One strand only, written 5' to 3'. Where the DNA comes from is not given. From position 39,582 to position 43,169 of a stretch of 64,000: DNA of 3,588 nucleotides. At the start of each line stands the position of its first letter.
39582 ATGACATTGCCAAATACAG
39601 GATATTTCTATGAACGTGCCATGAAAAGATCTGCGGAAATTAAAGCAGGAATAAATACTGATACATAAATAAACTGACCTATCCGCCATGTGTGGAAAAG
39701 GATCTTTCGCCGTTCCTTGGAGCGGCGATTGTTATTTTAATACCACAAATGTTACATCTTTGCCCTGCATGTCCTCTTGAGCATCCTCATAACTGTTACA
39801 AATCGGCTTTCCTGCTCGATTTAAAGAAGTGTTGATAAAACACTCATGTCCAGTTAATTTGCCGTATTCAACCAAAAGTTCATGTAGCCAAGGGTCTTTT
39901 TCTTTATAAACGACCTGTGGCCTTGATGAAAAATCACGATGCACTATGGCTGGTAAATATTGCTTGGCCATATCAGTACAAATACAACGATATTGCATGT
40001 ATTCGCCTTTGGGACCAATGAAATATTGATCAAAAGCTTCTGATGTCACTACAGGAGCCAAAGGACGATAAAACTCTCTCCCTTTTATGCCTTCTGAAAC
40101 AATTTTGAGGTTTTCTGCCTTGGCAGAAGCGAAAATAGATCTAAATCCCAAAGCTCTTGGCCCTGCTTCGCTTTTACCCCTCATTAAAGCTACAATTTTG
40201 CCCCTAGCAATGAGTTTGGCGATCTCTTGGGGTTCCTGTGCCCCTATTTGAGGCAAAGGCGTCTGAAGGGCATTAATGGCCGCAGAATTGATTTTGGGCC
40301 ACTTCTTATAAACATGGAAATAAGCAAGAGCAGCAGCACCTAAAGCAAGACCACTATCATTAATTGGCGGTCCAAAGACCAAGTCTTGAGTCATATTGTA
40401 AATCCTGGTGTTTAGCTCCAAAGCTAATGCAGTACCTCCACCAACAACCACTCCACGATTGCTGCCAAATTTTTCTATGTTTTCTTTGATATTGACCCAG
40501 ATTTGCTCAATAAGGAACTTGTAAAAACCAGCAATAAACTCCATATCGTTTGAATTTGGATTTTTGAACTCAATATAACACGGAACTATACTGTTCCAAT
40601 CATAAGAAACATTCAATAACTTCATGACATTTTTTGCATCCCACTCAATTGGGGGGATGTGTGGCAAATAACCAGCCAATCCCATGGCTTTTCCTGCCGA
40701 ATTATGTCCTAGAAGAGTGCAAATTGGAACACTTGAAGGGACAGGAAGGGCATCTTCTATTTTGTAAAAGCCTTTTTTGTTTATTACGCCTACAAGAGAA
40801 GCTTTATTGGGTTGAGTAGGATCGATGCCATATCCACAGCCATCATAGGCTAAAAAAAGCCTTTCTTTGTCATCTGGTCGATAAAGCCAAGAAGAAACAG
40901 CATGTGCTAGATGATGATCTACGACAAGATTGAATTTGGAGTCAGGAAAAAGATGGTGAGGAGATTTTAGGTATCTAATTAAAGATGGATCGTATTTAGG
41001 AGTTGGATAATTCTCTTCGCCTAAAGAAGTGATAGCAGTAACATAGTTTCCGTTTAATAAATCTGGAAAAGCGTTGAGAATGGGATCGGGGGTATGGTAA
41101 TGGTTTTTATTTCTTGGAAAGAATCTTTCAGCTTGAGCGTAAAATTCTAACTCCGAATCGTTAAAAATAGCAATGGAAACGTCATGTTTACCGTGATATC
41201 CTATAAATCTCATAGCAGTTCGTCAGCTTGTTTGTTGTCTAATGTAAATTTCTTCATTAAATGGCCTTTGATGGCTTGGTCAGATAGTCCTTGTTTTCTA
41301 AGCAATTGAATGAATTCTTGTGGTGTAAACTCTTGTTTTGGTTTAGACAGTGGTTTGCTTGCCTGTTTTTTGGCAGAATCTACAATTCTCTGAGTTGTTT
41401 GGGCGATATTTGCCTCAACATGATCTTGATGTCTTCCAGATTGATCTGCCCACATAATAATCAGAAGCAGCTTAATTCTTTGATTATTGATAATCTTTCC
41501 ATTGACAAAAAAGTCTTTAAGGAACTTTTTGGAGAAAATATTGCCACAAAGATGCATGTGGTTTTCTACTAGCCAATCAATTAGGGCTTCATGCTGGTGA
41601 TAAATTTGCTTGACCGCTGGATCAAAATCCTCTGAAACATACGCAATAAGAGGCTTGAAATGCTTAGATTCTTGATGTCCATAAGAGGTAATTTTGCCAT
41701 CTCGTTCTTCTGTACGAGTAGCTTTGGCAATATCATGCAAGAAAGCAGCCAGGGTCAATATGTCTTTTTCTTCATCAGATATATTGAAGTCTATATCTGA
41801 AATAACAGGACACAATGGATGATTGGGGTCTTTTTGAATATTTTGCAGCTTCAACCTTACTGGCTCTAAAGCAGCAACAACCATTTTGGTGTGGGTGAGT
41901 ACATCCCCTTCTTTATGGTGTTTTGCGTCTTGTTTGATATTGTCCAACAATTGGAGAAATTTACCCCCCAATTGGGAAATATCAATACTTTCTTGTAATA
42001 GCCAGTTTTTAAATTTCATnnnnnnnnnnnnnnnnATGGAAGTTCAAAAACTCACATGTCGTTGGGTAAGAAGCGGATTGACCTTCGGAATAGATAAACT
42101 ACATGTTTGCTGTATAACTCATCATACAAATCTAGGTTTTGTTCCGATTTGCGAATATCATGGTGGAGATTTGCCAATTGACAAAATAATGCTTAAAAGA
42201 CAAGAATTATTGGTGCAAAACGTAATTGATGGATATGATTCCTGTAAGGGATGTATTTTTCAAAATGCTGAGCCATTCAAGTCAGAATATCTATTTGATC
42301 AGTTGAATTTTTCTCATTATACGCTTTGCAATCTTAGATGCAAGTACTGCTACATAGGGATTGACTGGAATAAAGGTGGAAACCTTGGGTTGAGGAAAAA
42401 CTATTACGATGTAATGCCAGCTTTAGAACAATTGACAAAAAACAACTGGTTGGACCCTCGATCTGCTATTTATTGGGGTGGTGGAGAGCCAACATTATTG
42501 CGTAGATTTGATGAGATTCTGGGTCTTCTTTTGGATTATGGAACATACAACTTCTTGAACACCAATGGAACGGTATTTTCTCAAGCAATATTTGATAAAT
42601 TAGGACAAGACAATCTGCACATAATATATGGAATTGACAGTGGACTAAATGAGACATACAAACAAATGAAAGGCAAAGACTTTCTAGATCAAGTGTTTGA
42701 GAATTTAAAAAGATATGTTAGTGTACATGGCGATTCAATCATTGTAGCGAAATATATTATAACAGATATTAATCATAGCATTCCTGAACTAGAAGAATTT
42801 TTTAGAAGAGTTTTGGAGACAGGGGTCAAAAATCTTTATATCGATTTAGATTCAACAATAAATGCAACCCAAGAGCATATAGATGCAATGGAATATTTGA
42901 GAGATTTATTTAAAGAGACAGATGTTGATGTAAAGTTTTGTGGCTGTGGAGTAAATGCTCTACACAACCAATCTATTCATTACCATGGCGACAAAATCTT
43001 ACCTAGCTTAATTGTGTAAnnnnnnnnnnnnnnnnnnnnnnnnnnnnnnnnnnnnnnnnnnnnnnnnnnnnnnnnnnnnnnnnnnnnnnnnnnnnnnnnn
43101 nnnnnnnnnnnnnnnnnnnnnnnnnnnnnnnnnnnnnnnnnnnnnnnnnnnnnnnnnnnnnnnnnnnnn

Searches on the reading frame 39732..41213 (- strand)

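Call 13: search_protein_families(library=pfam, proteins=[window:39732-41213:-], max_evalue=0.001)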
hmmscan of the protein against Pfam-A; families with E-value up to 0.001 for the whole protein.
window:39732-41213:- (493 aa): 2 families
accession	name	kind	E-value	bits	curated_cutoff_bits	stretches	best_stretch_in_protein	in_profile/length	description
PF16861.10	Carbam_trans_C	-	2e-44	151.6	27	1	332-492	1-163/170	Carbamoyltransferase C-terminus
PF02543.21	Carbam_trans_N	-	2.3e-06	27.7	24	1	217-294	267-345/346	Carbamoyltransferase N-terminus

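Call 64: search_protein_families(library=ncbifam, proteins=[window:39732-41213:-], max_evalue=0.001)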
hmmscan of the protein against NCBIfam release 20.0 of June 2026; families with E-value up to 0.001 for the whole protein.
window:39732-41213:- (493 aa): 1 family
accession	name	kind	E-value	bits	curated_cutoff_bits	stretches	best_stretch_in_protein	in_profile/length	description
NF041651.1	nodul_NodU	equivalog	4.8e-34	118.1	1000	1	226-470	273-528/556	nodulation protein NodU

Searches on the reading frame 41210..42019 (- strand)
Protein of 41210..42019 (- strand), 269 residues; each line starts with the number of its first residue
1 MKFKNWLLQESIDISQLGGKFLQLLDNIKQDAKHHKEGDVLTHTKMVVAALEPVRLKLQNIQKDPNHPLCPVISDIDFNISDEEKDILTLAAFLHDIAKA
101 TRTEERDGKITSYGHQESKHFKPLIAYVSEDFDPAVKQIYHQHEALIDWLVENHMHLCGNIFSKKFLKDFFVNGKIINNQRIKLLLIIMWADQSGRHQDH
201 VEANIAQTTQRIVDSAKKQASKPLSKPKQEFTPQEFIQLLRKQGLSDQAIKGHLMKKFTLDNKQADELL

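Call 13: search_protein_families(library=pfam, proteins=[window:41210-42019:-], max_evalue=0.001)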
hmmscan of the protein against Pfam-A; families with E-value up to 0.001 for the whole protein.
window:41210-42019:- (269 aa): 1 family
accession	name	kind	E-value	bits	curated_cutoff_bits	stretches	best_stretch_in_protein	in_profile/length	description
PF01966.28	HD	-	2.7e-05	24.8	22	1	43-148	4-90/116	HD domain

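Call 64: search_protein_families(library=ncbifam, proteins=[window:41210-42019:-], max_evalue=0.001)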
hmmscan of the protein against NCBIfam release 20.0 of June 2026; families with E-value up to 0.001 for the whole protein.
window:41210-42019:- (269 aa): 0 families

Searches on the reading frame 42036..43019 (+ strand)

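Call 13: search_protein_families(library=pfam, proteins=[window:42036-43019:+], max_evalue=0.001)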
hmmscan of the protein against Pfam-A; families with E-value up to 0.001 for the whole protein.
window:42036-43019:+ (327 aa): 1 family
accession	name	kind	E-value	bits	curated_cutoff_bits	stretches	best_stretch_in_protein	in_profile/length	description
PF04055.27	Radical_SAM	-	1.4e-17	64.8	29.5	1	93-231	2-140/166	Radical SAM superfamily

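Call 64: search_protein_families(library=ncbifam, proteins=[window:42036-43019:+], max_evalue=0.001)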
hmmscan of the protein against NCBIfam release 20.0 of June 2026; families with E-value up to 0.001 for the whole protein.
window:42036-43019:+ (327 aa): 27 families (the best 25 are shown)
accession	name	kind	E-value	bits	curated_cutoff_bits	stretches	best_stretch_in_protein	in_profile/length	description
NF038283.1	viperin_w_prok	equivalog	4.8e-10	39.1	180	1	90-211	4-125/281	viperin family antiviral radical SAM protein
TIGR04317.1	W_rSAM_matur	equivalog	3.1e-09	36.4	380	1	96-285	12-195/349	tungsten cofactor oxidoreductase radical SAM maturase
TIGR02666.1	moaA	equivalog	1.3e-08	34.2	284.05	1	90-277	12-198/336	GTP 3',8-cyclase MoaA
NF045646.2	rSAM_Se_TrsS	equivalog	5.4e-08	31.8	490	1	98-247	96-241/441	radical SAM (seleno)protein TrsS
NF041707.1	rSAM_YhhB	equivalog_domain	5.8e-08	32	445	1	98-293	12-220/369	cyclophane-forming radical SAM/SPASM peptide maturase YhhB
NF045702.1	rSAM_GDGT_ether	equivalog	9.8e-08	31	450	1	98-247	96-243/486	tetraether lipid synthase Tes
TIGR04163.1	rSAM_cobopep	equivalog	3.1e-07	29.5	375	1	96-256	72-235/428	peptide-modifying radical SAM enzyme CbpB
NF047865.1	rSAM_PapB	equivalog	5.1e-07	29.2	340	1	97-281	12-197/330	PapB family radical SAM/SPASM ranthipeptide maturase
NF050035.1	rSAM_WgK_link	exception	2.5e-06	26.7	650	1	97-226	18-142/367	radical SAM/SPASM peptide maturase WgkB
NF033640.1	N_Twi_rSAM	subfamily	3.3e-06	26.5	170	1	89-269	112-305/398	twitch domain-containing radical SAM protein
NF001199.0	PRK00164.2-1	equivalog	5.3e-06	25.8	231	1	93-256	17-175/308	GTP 3',8-cyclase MoaA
TIGR04347.1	pseudo_SAM_Halo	equivalog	8.3e-06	25.3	525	1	97-266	47-206/390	TIGR04347 family pseudo-SAM/SPASM protein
TIGR02668.1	moaA_archaeal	equivalog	8.4e-06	25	325.25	1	95-278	17-193/303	GTP 3',8-cyclase MoaA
NF049973.1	radical_Rv1681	equivalog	2.1e-05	23.6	380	1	98-257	82-235/326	Rv1681 family radical SAM protein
TIGR04133.1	rSAM_w_lipo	hypoth_equivalog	2.8e-05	23.2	425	1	96-269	32-199/350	TIGR04133 family radical SAM/SPASM protein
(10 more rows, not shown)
